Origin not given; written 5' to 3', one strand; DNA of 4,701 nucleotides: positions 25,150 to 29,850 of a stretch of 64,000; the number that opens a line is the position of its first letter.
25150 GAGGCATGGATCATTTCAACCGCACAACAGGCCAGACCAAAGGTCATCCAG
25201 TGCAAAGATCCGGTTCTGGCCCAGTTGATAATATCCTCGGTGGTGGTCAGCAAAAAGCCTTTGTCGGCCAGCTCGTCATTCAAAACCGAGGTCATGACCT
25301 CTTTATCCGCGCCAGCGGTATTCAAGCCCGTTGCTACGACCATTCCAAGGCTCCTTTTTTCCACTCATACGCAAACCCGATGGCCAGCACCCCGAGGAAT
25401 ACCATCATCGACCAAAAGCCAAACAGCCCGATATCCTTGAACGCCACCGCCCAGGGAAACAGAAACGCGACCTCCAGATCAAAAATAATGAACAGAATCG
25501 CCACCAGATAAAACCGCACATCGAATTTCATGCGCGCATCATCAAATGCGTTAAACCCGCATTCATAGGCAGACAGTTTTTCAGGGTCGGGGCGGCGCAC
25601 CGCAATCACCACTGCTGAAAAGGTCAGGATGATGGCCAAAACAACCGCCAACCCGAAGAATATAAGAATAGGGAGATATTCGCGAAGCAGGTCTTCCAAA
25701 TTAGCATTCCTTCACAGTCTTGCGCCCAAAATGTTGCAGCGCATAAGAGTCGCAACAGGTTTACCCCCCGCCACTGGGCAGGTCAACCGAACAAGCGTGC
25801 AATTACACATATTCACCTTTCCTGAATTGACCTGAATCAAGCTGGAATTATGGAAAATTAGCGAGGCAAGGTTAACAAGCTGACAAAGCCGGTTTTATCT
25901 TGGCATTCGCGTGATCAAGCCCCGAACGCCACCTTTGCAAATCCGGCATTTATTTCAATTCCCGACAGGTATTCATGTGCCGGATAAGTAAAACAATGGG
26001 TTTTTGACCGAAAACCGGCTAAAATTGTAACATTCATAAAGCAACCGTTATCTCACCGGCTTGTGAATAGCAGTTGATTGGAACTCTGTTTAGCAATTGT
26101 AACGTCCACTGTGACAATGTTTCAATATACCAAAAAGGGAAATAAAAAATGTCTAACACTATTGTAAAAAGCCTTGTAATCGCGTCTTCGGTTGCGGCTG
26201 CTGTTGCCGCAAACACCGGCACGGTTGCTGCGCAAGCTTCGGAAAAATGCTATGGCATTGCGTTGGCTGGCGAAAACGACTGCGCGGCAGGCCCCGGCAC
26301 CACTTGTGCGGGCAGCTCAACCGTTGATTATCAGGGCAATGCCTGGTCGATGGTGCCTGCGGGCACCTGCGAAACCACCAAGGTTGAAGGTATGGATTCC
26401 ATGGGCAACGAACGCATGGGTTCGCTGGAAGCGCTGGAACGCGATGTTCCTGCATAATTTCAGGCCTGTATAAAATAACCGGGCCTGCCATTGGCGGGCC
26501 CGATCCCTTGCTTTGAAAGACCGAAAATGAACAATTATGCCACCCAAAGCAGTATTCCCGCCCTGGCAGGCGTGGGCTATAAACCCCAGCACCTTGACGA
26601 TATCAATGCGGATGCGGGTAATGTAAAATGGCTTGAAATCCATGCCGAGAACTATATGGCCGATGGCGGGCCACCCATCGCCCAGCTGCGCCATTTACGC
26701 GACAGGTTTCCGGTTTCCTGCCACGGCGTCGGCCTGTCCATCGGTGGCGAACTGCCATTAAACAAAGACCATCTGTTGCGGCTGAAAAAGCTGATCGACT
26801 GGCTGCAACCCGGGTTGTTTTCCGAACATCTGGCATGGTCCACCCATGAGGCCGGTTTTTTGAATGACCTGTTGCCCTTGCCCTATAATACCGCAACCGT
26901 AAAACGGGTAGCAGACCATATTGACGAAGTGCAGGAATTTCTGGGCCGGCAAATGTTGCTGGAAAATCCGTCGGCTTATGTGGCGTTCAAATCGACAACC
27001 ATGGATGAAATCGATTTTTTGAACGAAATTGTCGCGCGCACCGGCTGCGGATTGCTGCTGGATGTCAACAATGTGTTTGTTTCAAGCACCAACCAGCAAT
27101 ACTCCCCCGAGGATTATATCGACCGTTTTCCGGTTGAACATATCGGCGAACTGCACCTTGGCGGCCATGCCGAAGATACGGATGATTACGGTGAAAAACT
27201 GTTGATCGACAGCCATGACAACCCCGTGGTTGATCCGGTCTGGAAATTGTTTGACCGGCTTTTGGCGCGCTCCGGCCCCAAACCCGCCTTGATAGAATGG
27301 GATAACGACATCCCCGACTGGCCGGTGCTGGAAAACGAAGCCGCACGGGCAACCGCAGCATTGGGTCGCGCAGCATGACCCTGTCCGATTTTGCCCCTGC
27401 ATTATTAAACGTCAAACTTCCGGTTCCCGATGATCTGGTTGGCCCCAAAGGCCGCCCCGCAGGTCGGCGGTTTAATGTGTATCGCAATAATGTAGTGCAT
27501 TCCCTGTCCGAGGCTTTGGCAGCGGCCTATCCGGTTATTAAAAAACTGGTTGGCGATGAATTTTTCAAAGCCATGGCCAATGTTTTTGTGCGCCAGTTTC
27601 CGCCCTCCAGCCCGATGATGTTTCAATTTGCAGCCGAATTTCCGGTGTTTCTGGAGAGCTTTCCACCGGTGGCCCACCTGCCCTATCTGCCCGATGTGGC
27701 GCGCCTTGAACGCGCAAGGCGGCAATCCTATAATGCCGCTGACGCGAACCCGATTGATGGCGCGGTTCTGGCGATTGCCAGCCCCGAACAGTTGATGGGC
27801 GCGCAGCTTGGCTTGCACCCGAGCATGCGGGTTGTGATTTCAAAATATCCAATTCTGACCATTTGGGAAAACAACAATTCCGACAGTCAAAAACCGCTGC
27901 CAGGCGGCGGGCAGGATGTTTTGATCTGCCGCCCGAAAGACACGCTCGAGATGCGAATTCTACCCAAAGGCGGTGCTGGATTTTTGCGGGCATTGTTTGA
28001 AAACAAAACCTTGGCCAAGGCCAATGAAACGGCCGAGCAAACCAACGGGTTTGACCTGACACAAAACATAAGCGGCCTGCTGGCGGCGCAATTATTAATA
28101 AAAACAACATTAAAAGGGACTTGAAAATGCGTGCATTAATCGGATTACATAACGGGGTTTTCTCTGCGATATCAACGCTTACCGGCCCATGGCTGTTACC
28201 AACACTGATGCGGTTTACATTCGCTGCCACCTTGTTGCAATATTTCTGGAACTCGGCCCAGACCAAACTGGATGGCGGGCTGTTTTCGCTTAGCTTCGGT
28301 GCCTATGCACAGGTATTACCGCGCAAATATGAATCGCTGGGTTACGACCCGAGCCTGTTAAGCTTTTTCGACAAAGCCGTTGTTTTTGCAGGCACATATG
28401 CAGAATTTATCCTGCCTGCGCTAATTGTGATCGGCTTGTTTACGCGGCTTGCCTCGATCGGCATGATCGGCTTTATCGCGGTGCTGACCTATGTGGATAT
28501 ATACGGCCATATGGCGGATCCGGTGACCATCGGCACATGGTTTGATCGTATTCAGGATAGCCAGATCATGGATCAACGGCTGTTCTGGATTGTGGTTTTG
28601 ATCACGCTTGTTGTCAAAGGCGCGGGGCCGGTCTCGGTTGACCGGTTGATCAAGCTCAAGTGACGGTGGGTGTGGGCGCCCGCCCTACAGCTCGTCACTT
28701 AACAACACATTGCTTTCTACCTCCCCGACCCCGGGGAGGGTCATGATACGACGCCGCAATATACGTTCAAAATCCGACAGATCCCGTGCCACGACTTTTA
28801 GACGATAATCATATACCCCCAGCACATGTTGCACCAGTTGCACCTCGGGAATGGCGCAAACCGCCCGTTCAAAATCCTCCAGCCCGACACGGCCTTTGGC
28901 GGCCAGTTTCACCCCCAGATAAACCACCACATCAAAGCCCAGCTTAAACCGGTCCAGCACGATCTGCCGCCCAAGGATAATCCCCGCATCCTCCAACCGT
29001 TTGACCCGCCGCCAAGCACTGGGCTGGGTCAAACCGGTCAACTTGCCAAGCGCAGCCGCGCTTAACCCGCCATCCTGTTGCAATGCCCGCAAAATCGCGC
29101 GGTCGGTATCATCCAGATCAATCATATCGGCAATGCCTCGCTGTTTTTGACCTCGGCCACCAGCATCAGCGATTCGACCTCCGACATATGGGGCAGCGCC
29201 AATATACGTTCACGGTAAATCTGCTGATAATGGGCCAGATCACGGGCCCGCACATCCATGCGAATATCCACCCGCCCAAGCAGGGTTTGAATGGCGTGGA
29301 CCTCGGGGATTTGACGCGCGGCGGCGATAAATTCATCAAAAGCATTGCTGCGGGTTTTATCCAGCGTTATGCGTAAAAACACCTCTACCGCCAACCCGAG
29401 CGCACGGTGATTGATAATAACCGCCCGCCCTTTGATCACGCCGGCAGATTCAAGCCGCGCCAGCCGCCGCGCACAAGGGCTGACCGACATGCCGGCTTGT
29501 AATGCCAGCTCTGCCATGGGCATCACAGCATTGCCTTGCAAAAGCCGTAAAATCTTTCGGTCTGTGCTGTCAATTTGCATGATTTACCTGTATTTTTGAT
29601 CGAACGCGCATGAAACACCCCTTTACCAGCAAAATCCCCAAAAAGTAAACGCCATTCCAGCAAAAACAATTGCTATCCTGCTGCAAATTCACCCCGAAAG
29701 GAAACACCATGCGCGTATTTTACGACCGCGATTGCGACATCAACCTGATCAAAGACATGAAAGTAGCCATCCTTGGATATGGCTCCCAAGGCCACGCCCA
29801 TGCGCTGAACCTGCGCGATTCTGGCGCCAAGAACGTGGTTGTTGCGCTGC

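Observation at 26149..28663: Bufferin-type RiPP biosynthetic cluster (DUF2282 precursor, MNIO/DUF692, DUF2063, DoxX)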

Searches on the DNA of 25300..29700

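Call 37: search_rna_families(source=window, start=25300, end=29700, threshold=evalue, max_evalue=1)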
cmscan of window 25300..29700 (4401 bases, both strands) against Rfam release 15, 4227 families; matches with E-value up to 1: 0.
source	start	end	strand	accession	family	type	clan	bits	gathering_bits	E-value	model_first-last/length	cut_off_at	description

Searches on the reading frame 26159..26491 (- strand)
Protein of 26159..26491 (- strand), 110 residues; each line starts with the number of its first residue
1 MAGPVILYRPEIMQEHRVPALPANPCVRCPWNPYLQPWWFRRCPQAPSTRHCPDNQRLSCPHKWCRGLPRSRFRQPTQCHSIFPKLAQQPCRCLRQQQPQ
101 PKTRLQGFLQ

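Call 83: search_protein_families(library=pfam, proteins=[window:26159-26491:-], max_evalue=0.01)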
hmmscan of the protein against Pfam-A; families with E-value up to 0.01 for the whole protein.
window:26159-26491:- (110 aa): 0 families
